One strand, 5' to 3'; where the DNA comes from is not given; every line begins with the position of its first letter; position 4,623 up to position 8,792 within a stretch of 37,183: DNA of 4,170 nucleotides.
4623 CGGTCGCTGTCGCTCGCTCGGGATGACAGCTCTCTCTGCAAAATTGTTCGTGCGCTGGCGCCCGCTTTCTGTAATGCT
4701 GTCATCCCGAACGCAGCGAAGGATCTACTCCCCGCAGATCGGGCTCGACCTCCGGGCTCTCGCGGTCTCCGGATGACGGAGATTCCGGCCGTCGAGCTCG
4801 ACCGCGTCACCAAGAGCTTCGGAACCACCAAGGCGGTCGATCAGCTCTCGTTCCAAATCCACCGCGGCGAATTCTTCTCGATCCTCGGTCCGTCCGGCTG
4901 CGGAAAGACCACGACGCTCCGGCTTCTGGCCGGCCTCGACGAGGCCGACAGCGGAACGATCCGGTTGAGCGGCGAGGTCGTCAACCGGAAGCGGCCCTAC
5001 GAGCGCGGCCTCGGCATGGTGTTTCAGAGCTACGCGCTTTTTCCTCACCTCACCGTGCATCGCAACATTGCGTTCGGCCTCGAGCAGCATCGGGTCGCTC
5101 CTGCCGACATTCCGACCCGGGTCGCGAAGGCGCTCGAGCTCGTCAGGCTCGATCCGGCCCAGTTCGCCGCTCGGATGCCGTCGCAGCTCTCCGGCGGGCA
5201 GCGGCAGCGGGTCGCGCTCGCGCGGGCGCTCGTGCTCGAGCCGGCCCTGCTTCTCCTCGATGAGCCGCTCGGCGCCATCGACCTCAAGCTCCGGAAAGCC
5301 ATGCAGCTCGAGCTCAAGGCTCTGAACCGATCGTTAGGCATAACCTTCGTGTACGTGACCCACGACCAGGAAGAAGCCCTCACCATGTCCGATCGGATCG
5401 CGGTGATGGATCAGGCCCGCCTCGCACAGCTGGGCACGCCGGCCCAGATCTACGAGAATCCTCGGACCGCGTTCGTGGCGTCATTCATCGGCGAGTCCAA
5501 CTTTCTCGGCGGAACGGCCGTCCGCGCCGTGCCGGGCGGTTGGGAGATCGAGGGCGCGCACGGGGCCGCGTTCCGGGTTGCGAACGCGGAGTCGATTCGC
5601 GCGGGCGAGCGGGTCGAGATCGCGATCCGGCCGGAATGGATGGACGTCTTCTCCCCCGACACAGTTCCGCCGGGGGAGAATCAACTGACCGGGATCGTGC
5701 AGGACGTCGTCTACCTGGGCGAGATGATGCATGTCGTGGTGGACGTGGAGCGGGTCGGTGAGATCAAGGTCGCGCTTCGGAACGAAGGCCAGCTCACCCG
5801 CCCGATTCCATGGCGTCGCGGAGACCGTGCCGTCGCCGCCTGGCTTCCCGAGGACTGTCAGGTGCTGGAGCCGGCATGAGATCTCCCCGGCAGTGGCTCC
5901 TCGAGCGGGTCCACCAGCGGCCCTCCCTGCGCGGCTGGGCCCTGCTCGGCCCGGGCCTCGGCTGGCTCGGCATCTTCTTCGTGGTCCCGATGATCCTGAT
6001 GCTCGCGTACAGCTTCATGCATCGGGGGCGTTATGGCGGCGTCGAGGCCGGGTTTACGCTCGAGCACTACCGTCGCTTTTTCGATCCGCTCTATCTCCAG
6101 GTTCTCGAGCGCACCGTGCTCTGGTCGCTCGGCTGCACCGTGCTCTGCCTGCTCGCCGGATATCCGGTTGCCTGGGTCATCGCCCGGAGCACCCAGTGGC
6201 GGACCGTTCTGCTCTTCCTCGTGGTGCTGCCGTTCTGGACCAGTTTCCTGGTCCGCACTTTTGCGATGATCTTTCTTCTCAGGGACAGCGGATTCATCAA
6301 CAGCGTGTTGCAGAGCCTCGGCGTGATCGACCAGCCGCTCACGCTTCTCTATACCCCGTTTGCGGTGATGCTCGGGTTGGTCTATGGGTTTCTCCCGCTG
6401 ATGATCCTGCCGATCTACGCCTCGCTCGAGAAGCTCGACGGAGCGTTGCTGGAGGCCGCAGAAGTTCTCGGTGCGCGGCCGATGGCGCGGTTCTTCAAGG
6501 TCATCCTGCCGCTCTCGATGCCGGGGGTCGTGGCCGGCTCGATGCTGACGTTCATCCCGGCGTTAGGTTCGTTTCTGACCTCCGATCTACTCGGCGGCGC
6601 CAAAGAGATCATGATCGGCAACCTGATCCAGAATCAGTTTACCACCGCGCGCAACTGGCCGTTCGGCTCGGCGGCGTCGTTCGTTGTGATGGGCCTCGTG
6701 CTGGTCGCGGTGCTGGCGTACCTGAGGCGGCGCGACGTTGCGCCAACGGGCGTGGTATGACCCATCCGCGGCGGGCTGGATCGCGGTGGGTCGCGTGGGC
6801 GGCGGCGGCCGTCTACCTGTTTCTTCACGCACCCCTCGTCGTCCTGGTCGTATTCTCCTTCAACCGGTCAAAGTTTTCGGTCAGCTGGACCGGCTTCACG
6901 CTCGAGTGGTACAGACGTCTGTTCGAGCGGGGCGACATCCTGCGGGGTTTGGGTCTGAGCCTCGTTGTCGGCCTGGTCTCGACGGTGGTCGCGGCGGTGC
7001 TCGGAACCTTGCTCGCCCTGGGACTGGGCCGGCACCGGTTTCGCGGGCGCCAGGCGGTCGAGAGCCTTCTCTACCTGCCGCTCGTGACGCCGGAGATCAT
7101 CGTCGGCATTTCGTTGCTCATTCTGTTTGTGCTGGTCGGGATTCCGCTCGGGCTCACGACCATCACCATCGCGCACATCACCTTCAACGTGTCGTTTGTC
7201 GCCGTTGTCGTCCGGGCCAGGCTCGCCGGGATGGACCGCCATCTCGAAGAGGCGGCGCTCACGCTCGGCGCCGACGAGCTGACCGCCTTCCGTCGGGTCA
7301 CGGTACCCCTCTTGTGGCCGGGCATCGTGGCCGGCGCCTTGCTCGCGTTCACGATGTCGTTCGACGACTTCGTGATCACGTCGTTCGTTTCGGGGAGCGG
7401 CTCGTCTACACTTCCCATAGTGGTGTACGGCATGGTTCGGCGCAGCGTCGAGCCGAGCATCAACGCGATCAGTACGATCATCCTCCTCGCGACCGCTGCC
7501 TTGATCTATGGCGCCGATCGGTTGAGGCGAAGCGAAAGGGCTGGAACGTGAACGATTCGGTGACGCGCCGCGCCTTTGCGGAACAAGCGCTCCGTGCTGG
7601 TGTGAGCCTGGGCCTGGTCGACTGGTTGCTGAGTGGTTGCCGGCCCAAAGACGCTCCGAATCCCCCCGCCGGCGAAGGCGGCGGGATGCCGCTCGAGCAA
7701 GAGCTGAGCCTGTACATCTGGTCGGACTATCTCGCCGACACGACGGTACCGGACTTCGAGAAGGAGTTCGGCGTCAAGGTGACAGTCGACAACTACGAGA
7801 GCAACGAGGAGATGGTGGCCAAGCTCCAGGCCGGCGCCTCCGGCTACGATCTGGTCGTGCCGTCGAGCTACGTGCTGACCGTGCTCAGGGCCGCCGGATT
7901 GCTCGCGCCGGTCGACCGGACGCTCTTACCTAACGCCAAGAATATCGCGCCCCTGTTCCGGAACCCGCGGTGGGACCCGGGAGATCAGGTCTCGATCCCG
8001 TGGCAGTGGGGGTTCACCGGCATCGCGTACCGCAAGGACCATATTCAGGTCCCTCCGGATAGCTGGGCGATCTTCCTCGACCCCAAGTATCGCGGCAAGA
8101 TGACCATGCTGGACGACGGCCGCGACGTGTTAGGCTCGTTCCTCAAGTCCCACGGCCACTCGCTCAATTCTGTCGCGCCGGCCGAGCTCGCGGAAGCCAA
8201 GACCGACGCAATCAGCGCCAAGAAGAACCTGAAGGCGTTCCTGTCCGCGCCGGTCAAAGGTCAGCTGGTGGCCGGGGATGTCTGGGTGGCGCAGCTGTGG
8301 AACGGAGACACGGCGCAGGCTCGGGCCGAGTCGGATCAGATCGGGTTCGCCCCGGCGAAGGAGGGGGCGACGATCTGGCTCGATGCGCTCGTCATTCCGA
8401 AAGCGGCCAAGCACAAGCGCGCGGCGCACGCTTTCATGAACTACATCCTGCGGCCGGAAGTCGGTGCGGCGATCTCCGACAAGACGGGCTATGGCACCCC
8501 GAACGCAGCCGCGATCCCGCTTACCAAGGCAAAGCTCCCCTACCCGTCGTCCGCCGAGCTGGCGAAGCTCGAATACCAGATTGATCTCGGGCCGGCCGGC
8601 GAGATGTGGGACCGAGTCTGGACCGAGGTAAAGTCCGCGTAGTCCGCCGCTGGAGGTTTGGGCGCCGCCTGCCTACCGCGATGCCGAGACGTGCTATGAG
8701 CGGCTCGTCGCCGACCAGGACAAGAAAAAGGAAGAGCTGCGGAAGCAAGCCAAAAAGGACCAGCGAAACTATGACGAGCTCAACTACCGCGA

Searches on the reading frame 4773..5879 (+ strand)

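Call 6: search_protein_families(library=pfam, proteins=[window:4773-5879:+], max_evalue=0.001)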
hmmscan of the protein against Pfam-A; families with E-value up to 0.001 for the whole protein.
window:4773-5879:+ (368 aa): 2 families
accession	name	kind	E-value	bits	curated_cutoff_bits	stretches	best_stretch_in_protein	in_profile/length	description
PF00005.33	ABC_tran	-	3.8e-35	121.9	25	1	23-166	2-136/137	ABC transporter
PF08402.16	TOBE_2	-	4.4e-14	52.8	21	1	283-365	1-76/76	TOBE domain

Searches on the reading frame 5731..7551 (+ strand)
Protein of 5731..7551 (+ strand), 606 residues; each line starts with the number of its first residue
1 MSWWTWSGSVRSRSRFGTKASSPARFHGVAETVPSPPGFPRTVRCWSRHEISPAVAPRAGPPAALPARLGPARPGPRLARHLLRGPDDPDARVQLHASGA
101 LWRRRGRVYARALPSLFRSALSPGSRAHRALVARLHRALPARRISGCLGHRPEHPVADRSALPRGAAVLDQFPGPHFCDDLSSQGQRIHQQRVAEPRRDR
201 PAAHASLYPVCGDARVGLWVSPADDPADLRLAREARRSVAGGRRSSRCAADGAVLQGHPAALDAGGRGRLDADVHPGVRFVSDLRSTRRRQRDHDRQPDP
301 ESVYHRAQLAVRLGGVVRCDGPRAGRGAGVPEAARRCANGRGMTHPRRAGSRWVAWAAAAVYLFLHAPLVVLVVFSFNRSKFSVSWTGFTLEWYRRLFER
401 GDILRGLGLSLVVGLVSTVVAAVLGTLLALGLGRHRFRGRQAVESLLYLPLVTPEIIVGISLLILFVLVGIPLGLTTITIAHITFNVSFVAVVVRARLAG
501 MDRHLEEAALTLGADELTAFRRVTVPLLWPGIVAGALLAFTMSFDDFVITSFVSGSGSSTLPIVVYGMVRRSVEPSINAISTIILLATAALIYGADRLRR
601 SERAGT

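Call 6: search_protein_families(library=pfam, proteins=[window:5731-7551:+], max_evalue=0.001)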
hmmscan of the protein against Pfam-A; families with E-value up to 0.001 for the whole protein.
window:5731-7551:+ (606 aa): 1 family
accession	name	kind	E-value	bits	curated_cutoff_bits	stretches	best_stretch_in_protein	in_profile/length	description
PF00528.27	BPD_transp_1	-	5.1e-14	52.8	26.4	1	425-597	1-173/184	Binding-protein-dependent transport system inner membrane component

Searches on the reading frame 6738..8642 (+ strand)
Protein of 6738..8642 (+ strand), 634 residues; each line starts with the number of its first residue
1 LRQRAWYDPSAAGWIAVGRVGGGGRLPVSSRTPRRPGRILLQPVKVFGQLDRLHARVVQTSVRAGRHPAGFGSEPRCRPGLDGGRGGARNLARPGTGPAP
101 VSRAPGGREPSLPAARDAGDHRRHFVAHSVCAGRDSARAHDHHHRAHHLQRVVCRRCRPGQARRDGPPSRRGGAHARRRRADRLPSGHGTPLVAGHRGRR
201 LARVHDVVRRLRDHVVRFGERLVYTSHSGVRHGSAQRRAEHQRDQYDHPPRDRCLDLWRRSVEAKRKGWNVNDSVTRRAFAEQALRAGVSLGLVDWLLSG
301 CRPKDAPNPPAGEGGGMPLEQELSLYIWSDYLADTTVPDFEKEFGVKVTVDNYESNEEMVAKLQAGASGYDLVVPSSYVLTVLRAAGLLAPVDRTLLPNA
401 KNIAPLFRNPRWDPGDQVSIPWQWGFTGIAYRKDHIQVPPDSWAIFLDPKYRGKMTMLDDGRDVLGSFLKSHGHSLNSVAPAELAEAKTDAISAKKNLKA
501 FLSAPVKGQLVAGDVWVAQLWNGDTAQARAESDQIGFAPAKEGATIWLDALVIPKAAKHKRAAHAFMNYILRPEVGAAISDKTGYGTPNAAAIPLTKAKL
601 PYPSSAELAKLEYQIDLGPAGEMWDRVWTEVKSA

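Call 6: search_protein_families(library=pfam, proteins=[window:6738-8642:+], max_evalue=0.001)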
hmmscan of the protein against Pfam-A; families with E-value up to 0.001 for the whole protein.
window:6738-8642:+ (634 aa): 4 families
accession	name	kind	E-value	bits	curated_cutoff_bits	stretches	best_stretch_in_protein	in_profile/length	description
PF13416.11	SBP_bac_8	-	2.5e-35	123.1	27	1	338-593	4-266/279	Bacterial extracellular solute-binding protein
PF13343.11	SBP_bac_6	-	4.1e-22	79.3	24.6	1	378-592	19-220/245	Bacterial extracellular solute-binding protein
PF01547.30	SBP_bac_1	-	2.5e-16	61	26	1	338-575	15-305/307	Bacterial extracellular solute-binding protein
PF13531.11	SBP_bac_11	-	2e-08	34.8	25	1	337-584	17-225/227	Bacterial extracellular solute-binding protein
